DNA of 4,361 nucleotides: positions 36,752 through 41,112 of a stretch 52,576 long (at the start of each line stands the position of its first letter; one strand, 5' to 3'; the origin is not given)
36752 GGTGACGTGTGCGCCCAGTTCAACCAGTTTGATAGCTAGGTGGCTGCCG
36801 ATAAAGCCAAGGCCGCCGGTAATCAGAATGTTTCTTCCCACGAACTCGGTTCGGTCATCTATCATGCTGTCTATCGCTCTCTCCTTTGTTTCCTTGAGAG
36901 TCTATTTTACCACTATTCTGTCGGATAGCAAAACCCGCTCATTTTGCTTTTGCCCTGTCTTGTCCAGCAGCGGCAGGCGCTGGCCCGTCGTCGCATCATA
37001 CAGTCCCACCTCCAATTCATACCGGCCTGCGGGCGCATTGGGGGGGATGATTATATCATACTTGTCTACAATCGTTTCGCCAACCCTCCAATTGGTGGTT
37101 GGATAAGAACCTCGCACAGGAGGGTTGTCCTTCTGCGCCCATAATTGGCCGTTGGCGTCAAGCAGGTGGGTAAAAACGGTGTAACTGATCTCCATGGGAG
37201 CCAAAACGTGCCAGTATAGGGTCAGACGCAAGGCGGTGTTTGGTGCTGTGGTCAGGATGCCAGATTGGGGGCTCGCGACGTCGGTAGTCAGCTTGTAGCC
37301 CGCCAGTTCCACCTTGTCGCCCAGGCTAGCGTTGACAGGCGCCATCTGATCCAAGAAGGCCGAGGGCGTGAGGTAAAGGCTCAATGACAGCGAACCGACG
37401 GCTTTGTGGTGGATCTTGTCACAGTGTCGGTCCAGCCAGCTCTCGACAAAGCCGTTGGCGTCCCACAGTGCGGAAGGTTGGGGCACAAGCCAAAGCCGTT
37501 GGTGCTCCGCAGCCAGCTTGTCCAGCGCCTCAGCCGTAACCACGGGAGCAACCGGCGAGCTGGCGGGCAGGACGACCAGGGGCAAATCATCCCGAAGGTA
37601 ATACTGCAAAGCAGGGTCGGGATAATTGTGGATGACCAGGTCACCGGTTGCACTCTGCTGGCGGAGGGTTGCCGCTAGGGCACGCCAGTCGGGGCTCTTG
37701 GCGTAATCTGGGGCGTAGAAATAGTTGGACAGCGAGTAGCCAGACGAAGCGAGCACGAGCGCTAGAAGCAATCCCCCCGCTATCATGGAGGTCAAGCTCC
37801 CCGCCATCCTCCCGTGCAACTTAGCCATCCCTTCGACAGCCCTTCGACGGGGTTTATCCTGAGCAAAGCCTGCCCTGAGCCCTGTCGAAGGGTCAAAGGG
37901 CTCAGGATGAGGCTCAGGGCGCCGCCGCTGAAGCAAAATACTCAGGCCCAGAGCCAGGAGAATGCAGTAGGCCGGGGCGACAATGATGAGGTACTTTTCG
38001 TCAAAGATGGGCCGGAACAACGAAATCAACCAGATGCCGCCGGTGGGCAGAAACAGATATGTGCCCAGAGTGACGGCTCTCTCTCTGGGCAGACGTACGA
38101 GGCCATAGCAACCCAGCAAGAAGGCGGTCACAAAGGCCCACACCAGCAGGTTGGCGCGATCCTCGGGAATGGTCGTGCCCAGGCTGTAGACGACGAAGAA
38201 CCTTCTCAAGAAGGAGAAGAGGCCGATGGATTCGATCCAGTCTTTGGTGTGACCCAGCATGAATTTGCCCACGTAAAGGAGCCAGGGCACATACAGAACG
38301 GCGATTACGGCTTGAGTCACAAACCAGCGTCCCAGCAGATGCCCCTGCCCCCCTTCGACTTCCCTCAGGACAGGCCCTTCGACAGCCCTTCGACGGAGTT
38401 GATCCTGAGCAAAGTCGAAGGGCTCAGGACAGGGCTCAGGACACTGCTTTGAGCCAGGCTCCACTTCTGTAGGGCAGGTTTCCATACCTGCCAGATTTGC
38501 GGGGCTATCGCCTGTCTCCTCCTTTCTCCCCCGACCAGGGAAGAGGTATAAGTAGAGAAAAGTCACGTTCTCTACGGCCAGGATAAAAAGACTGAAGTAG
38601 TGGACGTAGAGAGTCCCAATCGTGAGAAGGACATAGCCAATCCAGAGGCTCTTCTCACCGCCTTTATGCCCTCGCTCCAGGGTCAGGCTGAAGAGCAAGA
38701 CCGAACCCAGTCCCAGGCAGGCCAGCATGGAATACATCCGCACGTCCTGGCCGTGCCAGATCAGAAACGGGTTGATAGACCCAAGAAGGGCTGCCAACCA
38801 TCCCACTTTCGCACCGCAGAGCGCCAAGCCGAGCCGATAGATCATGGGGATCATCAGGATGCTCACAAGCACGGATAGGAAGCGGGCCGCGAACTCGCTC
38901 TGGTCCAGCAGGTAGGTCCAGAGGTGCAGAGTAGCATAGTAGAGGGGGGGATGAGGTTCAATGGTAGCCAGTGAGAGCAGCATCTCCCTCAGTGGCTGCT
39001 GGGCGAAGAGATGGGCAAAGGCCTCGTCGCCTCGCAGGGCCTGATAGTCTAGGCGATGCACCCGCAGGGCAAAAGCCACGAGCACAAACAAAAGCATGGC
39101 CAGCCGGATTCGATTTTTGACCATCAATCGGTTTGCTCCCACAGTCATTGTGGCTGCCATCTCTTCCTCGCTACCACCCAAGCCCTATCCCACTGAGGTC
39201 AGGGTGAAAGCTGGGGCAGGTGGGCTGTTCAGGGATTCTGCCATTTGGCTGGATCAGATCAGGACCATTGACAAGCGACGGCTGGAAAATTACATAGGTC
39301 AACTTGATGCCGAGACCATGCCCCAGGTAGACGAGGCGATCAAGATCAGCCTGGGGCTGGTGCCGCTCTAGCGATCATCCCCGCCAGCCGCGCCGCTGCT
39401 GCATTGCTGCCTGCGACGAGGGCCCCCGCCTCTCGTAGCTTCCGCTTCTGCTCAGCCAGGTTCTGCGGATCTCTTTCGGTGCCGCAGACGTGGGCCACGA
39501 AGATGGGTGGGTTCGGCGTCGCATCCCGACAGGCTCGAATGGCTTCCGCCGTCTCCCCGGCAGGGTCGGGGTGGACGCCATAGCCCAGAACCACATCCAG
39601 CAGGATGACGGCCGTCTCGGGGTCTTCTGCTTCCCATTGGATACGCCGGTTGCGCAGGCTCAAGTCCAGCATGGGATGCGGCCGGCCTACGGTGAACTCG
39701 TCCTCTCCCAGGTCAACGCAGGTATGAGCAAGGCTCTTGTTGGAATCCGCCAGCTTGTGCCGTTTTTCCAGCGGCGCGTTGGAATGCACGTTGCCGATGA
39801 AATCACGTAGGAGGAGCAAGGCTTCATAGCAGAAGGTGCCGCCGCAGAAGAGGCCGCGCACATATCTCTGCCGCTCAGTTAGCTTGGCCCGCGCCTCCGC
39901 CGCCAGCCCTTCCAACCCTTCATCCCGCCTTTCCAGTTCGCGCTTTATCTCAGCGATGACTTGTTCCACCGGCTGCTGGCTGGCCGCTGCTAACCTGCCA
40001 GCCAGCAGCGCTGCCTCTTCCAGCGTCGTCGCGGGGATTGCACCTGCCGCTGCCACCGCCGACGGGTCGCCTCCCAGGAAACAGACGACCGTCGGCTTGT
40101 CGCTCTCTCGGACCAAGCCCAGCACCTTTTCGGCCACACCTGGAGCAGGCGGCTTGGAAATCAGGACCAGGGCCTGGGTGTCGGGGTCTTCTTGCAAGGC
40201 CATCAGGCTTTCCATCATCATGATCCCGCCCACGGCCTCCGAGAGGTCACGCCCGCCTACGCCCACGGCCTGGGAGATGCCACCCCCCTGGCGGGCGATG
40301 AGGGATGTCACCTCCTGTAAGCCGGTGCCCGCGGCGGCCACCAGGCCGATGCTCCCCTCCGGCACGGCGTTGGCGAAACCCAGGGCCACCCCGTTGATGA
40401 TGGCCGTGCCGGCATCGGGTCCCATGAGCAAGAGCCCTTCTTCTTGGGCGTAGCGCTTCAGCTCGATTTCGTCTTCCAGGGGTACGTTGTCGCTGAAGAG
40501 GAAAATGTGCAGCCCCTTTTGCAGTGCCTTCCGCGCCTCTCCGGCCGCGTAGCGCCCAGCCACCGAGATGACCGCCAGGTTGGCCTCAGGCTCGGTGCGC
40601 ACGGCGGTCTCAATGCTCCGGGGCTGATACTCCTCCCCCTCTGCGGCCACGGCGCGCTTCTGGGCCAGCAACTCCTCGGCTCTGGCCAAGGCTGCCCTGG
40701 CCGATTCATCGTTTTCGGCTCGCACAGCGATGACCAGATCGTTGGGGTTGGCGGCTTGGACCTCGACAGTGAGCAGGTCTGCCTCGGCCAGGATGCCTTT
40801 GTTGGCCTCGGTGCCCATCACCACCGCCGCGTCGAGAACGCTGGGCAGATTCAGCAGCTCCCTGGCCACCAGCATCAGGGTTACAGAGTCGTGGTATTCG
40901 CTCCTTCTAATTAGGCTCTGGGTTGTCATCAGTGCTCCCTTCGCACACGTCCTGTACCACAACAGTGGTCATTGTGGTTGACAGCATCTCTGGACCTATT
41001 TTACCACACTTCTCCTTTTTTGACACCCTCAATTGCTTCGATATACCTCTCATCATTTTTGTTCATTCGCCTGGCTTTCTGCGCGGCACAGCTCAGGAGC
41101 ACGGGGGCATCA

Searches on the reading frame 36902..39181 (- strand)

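Call 73: search_protein_families(library=pfam, proteins=[window:36902-39181:-], max_evalue=0.00001)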
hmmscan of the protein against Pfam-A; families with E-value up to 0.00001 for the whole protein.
window:36902-39181:- (759 aa): 1 family
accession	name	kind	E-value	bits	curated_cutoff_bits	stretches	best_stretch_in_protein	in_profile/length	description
PF13231.12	PMT_2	-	1.4e-08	35.5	26.1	1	77-202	2-124/160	Dolichyl-phosphate-mannose-protein mannosyltransferase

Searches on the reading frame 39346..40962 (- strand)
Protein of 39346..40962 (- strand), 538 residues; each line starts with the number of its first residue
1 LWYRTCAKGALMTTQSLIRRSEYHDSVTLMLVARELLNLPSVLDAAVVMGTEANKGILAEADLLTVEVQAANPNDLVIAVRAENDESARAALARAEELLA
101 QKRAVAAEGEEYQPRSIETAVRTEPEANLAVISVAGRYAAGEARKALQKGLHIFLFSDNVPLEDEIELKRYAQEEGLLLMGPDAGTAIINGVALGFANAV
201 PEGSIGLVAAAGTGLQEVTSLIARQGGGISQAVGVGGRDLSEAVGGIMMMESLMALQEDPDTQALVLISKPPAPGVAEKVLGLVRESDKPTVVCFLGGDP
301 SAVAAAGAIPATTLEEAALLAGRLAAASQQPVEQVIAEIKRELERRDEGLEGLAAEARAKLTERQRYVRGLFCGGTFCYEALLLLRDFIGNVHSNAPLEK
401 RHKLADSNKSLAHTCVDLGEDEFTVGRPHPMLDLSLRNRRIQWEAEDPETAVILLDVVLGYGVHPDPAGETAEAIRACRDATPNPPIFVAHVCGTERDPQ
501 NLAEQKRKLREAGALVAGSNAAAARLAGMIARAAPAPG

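Call 73: search_protein_families(library=pfam, proteins=[window:39346-40962:-], max_evalue=0.00001)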
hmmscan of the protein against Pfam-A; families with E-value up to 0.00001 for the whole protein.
window:39346-40962:- (538 aa): 2 families
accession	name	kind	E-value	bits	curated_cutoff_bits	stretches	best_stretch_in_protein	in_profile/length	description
PF00549.24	Ligase_CoA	-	3.7e-37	127.7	24.5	1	371-529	1-127/128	CoA-ligase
PF02629.25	CoA_binding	-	2.3e-08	35.1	22.3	1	204-295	5-95/97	CoA binding domain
